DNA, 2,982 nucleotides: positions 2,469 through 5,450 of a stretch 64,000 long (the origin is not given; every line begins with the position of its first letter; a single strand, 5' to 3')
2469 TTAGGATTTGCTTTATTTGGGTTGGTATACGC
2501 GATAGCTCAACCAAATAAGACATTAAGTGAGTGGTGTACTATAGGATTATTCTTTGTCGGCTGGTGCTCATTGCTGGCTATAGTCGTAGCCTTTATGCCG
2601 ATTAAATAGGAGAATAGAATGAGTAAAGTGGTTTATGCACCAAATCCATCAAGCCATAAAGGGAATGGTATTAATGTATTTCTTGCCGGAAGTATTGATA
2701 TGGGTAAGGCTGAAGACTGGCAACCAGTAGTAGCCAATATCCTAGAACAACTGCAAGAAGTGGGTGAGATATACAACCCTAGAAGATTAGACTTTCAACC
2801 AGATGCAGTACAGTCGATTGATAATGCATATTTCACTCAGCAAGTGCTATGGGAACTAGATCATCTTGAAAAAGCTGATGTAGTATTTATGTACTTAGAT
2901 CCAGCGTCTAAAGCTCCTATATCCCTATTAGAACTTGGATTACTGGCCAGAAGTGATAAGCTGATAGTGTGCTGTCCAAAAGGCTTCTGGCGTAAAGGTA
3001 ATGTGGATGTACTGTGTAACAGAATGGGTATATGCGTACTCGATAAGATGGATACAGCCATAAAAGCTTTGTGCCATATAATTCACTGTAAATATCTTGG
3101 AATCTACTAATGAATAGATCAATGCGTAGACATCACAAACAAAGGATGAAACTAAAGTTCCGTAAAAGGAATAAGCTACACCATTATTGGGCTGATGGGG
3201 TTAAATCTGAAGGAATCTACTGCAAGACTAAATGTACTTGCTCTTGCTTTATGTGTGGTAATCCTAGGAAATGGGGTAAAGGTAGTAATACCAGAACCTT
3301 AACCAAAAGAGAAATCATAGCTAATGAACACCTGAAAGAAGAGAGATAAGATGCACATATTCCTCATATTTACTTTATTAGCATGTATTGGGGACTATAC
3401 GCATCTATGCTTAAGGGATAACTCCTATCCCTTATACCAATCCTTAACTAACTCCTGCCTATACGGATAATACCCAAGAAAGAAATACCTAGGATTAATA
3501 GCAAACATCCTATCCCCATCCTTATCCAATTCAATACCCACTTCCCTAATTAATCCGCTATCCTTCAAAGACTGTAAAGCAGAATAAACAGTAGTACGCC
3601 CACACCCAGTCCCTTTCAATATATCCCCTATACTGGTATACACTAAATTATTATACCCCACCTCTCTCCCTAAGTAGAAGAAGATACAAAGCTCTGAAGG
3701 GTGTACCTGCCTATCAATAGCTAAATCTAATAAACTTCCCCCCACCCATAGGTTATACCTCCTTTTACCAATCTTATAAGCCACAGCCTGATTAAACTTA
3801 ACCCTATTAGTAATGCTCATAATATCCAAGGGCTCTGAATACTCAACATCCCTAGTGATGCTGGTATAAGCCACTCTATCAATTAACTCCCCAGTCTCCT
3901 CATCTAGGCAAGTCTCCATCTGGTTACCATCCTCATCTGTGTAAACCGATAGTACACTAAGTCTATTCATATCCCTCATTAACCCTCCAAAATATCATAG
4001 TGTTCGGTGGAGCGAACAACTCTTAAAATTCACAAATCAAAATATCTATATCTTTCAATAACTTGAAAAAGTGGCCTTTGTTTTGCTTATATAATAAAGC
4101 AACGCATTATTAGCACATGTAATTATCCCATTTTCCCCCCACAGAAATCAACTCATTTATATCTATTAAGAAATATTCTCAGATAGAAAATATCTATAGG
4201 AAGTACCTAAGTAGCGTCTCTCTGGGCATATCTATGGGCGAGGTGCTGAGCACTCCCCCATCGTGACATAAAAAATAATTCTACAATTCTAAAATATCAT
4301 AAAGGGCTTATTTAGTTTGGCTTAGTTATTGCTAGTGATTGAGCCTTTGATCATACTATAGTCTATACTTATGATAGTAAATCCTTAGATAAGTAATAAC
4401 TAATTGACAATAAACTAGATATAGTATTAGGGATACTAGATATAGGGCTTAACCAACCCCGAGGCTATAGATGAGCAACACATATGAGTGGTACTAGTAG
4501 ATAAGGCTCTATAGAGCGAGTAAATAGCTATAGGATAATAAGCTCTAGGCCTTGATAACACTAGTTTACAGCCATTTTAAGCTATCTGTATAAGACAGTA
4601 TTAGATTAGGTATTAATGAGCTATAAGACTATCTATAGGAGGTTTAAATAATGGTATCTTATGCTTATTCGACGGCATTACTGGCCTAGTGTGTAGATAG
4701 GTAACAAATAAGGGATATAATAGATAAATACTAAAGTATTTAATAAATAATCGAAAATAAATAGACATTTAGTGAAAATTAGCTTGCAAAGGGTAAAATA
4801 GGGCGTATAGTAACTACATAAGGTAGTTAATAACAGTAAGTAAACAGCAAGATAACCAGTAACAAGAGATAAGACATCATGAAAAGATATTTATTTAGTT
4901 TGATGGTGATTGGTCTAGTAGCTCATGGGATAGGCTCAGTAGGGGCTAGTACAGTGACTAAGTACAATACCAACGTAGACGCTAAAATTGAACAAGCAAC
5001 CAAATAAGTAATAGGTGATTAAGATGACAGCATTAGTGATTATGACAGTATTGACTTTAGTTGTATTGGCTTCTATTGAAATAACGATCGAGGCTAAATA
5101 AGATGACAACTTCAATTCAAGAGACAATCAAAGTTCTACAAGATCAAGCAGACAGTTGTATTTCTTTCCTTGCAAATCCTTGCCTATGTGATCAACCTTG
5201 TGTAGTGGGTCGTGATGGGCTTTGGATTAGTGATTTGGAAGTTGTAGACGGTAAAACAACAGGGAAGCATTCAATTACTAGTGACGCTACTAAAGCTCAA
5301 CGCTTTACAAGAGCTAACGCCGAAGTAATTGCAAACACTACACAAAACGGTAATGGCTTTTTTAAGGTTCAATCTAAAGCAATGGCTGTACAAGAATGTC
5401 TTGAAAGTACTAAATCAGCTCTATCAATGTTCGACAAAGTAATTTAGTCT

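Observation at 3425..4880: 900-bp stop-codon-saturated region with phased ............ iterons beside a divergent winged-helix gene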

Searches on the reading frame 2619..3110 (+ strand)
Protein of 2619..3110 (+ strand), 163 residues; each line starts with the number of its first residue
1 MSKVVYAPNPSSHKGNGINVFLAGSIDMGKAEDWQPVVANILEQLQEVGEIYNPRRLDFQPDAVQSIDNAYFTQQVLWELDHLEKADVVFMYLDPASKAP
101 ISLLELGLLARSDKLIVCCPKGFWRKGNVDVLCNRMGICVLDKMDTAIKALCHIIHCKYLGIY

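Call 11: search_protein_families(library=phrogs, proteins=[window:2619-3110:+], max_evalue=0.01)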
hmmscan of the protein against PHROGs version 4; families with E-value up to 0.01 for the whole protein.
window:2619-3110:+ (163 aa): 1 family
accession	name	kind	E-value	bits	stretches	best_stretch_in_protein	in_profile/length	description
phrog_30579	-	unknown function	6e-50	170.2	1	1-155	1-156/164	-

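Call 66: search_dna_similar(query=window:2619-3110:+, collection=phages, mode=protein, max_evalue=0.00001, max_rows=25)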
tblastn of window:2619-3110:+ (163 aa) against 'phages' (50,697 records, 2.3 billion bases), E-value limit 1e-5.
Records with a match: 46; places in all: 46; records where one place covers at least 80% of the query: 25.
Best place of each record, by identity: <60% 46.
By first word of the organism name: Prevotella 15; Caulobacter 11; Brevundimonas 7; Bertelyvirus 2; Alishewanella 2; Xanthomonas 2; Lactobacillus 2; Ralstonia 1; Erythrobacter 1; Stenotrophomonas 1; and 2 more.
By host as written in the record: Prevotella sp. 15; Caulobacter vibrioides CB15 11; Brevundimonas pondensis LVF1 6; Caulobacter crescentus 2; Alishewanella sp. SMS8 2; Lactobacillus brevis 2; Ralstonia solanacearum 1; Erythrobacter sp. 1; and 6 more.
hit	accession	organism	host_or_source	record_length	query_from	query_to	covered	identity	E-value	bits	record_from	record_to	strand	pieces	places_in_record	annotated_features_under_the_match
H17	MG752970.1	Ralstonia phage RsoM2USA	Ralstonia solanacearum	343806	1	155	95%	50.0%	1e-45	164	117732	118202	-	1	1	hypothetical protein (x2)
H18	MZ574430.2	Caulobacter phage C2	Caulobacter vibrioides CB15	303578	2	150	91%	47.0%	1e-37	141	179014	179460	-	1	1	hypothetical protein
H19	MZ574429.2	Caulobacter phage C1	Caulobacter vibrioides CB15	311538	2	150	91%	47.0%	1e-37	141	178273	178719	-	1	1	hypothetical protein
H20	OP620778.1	Bertelyvirus sp.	Caulobacter vibrioides CB15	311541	2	150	91%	47.0%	1e-37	141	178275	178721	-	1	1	hypothetical protein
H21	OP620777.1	Bertelyvirus sp.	Caulobacter vibrioides CB15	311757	2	150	91%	47.0%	1e-37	141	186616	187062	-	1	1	hypothetical protein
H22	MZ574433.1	Caulobacter phage RB23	Caulobacter vibrioides CB15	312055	2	150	91%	47.0%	1e-37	141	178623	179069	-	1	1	hypothetical protein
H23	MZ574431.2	Caulobacter phage J4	Caulobacter vibrioides CB15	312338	2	150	91%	47.0%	1e-37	141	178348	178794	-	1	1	hypothetical protein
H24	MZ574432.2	Caulobacter phage BL47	Caulobacter vibrioides CB15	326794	2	145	88%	47.9%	3e-37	140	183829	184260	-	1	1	hypothetical protein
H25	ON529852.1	Brevundimonas phage vB_BpoS-Kabachok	Brevundimonas pondensis LVF1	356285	1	151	93%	43.6%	3e-32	126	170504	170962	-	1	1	nucleoside 2-deoxyribosyltransferase | hypothetical protein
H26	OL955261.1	Erythrobacter phage vB_EliS-L02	Erythrobacter sp.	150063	20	155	83%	47.8%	3e-38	143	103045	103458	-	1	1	hypothetical protein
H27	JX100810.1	Caulobacter phage CcrColossus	Caulobacter crescentus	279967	16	149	82%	48.5%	2e-34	132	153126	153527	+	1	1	hypothetical protein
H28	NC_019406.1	Caulobacter phage CcrColossus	Caulobacter crescentus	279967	16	149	82%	48.5%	2e-34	132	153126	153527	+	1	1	hypothetical protein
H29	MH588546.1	Caulobacter phage CcrBL9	Caulobacter vibrioides CB15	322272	18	144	78%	51.2%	1e-37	141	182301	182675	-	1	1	hypothetical protein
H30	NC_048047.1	Caulobacter phage CcrBL9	Caulobacter vibrioides CB15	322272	18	144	78%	51.2%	1e-37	141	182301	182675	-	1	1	hypothetical protein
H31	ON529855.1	Brevundimonas phage vB_BpoS-Domovoi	Brevundimonas pondensis EIF1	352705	1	151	93%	42.9%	8e-32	125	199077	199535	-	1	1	putative nucleoside 2-deoxyribosyltransferase | hypothetical protein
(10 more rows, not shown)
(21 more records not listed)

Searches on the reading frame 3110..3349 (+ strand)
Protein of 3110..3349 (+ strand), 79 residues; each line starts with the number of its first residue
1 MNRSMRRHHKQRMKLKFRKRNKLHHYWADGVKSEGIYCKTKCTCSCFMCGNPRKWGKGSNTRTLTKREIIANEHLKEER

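Call 11: search_protein_families(library=phrogs, proteins=[window:3110-3349:+], max_evalue=0.01)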
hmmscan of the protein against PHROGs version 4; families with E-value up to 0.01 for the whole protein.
window:3110-3349:+ (79 aa): 1 family
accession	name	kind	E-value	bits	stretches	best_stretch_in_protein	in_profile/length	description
phrog_4499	-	unknown function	9e-12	46.4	1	1-62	6-69/88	-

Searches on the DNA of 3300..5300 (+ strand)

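Call 10: search_dna_similar(query=window:3300-5300:+, collection=phages, mode=distant, max_rows=30)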
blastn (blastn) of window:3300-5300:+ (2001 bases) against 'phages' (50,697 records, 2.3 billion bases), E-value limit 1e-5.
No match.

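Call 47: search_rna_families(source=window, start=3300, end=5200, threshold=evalue, max_evalue=10)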
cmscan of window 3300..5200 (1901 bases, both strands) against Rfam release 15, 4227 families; matches with E-value up to 10: 0.
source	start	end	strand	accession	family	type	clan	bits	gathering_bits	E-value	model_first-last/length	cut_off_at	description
